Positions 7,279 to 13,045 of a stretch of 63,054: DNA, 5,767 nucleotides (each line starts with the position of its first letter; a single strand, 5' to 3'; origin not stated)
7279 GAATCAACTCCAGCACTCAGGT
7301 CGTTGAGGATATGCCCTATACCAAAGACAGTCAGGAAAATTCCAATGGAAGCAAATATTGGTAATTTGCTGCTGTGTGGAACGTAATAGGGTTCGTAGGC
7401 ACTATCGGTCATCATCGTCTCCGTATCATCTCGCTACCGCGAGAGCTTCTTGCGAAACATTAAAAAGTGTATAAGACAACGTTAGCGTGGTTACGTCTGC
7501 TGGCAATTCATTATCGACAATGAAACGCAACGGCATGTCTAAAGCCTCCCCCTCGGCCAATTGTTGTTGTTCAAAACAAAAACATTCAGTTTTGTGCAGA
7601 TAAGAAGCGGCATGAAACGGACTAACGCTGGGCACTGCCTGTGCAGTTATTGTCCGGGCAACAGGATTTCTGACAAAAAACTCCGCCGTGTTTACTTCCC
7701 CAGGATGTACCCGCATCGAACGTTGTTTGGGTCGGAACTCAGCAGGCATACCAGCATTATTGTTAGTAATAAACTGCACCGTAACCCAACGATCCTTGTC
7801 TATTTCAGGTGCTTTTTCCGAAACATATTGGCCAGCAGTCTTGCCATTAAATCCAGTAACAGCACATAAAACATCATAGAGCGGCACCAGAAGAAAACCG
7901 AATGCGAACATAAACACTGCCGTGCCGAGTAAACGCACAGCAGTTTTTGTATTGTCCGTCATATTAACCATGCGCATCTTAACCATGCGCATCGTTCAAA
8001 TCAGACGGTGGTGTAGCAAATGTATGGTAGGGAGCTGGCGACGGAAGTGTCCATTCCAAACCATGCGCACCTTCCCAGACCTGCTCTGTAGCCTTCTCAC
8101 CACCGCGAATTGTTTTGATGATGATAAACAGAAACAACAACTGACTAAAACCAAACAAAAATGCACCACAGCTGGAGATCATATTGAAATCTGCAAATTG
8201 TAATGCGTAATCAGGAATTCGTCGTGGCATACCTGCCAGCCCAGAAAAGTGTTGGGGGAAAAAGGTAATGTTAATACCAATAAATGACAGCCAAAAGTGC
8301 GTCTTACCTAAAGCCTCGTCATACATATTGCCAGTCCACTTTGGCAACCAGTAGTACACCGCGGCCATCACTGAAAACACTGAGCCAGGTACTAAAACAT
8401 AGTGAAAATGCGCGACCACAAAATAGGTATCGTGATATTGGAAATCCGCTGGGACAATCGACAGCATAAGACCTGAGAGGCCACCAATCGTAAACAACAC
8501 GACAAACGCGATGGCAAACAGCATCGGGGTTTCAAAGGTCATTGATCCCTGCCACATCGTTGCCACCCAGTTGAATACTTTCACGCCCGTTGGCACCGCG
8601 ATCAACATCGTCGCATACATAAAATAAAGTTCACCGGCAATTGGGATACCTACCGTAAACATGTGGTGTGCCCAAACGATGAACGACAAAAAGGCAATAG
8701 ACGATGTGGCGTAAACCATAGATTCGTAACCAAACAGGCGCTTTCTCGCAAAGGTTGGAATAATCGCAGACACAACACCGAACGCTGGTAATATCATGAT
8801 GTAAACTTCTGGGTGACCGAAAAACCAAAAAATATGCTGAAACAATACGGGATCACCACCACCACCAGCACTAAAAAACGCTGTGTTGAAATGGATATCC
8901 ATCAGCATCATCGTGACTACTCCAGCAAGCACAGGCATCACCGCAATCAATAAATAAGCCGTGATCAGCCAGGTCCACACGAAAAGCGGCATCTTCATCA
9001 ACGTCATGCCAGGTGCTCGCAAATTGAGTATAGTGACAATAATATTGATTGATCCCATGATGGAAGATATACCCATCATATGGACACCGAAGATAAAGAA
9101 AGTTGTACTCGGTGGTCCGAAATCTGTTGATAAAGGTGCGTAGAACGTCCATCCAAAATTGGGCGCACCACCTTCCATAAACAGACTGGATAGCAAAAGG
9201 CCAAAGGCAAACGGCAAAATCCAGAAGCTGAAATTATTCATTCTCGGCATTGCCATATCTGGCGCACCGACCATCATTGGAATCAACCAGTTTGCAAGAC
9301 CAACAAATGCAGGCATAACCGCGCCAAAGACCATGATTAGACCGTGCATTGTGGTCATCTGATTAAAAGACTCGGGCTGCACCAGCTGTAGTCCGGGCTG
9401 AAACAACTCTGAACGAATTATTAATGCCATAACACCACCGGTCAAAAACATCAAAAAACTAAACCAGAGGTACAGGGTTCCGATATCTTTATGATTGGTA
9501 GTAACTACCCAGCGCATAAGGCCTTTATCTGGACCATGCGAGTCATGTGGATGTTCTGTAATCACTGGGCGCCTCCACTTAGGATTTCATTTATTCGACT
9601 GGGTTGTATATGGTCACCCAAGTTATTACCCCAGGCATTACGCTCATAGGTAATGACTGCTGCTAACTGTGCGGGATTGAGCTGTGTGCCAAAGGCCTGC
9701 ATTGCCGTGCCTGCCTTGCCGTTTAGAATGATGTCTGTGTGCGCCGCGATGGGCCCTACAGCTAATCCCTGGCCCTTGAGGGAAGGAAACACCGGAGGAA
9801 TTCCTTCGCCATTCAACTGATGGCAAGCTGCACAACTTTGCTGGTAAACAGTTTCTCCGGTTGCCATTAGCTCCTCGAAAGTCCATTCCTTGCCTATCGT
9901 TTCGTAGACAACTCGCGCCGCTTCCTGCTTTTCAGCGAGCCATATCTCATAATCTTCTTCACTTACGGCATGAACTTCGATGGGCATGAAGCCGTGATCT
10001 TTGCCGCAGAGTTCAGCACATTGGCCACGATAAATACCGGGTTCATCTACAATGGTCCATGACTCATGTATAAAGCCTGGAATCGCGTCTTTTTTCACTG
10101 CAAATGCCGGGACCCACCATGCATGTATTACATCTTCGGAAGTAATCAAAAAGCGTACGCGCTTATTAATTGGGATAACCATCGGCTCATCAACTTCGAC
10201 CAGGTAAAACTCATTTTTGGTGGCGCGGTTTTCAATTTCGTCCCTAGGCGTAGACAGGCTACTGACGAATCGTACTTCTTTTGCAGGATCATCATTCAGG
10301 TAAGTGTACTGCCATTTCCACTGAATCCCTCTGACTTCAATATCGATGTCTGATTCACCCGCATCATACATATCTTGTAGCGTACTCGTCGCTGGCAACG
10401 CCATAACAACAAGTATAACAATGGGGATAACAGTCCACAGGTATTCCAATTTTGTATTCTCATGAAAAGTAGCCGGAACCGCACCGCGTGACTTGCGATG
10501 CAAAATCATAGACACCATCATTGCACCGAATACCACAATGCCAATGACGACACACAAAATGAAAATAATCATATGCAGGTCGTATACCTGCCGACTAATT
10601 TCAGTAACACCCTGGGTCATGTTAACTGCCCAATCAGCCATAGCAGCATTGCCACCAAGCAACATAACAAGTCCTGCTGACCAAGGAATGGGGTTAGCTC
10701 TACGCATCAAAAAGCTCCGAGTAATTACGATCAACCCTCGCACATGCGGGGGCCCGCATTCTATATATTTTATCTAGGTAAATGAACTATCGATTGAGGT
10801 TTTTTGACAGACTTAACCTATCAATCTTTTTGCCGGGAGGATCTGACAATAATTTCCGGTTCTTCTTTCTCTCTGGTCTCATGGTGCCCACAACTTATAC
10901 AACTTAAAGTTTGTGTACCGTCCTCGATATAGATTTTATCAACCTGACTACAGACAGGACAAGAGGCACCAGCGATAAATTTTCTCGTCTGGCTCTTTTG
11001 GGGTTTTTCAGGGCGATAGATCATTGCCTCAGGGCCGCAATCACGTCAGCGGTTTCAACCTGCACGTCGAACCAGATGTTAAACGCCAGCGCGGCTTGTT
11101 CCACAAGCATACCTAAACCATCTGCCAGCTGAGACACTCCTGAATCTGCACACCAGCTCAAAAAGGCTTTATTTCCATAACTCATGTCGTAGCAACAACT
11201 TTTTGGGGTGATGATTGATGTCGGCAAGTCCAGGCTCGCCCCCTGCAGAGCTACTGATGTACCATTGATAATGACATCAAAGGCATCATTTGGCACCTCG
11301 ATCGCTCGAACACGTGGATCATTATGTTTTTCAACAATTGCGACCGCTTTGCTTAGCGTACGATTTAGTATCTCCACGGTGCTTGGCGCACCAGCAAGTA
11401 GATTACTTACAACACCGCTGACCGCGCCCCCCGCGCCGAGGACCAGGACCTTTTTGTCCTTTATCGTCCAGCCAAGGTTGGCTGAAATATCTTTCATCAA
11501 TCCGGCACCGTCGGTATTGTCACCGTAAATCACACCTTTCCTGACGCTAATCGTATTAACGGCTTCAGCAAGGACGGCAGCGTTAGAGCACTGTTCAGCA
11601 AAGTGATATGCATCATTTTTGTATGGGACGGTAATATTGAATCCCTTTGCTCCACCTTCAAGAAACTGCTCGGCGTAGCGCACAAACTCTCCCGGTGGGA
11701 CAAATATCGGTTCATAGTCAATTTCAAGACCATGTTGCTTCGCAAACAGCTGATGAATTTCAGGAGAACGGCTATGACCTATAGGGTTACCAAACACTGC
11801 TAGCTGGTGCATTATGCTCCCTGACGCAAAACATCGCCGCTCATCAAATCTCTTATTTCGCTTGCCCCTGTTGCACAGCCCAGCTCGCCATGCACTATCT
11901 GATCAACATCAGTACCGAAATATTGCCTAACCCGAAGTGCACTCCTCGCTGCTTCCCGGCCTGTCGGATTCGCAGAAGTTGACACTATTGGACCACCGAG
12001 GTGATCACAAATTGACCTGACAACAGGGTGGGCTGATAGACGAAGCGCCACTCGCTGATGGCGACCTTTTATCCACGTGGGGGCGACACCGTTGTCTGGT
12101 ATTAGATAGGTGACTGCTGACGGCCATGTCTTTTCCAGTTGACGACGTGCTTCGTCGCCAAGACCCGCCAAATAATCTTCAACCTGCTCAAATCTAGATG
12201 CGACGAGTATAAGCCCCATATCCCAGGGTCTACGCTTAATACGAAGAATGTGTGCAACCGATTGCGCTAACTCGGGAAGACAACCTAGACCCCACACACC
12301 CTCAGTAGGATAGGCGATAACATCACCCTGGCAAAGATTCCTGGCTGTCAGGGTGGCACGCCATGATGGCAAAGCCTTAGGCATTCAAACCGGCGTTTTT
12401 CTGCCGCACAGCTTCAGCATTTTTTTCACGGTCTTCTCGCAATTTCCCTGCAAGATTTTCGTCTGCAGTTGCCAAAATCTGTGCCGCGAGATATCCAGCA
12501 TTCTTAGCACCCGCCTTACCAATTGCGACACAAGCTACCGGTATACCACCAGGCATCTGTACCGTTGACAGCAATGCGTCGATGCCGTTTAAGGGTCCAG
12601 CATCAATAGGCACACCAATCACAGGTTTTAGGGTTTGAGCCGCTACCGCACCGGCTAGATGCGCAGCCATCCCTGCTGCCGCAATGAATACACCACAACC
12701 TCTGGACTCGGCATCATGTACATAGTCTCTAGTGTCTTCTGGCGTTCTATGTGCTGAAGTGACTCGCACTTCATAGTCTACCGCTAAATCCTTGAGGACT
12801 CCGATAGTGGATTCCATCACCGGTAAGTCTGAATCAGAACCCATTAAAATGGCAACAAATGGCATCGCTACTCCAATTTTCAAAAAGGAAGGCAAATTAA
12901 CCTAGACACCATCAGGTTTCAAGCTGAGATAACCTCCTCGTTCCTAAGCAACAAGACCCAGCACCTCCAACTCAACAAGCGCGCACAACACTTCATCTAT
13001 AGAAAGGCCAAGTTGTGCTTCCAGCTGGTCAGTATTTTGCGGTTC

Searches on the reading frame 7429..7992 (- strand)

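Call 75: search_protein_families(library=pfam, proteins=[window:7429-7992:-])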
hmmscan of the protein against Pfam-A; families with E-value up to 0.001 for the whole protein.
window:7429-7992:- (188 aa): 1 family
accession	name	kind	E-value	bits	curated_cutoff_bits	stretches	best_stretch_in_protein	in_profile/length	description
PF04442.19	CtaG_Cox11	-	4.9e-51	173.1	25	1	35-178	1-148/148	Cytochrome c oxidase assembly protein CtaG/Cox11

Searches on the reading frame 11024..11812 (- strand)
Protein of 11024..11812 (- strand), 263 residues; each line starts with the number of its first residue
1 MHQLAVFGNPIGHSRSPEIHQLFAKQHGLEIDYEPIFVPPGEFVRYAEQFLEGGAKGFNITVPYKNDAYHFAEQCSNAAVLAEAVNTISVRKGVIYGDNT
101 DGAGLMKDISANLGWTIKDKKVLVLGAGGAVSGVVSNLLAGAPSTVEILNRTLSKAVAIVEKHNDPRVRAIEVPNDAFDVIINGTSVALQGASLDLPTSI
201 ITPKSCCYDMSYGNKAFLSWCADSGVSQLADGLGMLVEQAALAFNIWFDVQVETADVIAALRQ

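Call 75: search_protein_families(library=pfam, proteins=[window:11024-11812:-])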
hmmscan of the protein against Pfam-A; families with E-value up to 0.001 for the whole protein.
window:11024-11812:- (263 aa): 3 families
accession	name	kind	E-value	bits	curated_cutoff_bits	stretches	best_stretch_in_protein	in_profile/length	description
PF08501.16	Shikimate_dh_N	-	5.6e-24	84.6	27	1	6-88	1-83/83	Shikimate dehydrogenase substrate binding domain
PF18317.6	SDH_C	-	9.2e-10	38.5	25.8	1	232-262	1-31/31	Shikimate 5'-dehydrogenase C-terminal domain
PF01488.26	Shikimate_DH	-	9.1e-09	36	24.3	1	116-186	9-84/138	Shikimate / quinate 5-dehydrogenase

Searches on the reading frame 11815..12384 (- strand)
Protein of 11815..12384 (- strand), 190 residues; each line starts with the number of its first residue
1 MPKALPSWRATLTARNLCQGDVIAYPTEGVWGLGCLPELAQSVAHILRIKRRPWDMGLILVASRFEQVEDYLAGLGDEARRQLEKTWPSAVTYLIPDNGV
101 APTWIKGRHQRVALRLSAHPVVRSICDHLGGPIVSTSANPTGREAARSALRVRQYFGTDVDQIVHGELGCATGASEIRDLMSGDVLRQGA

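Call 75: search_protein_families(library=pfam, proteins=[window:11815-12384:-])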
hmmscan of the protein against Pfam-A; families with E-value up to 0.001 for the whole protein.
window:11815-12384:- (190 aa): 1 family
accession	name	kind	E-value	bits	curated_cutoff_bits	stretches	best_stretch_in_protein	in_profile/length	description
PF01300.24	Sua5_yciO_yrdC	-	5.1e-41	140.5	25.1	1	17-189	3-178/178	Telomere recombination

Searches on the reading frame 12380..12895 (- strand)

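Call 75: search_protein_families(library=pfam, proteins=[window:12380-12895:-])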
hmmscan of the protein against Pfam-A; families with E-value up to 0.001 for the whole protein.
window:12380-12895:- (172 aa): 1 family
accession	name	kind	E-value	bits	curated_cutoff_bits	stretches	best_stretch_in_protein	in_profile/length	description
PF00731.26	AIRC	-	4.1e-60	202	30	1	14-161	2-147/148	AIR carboxylase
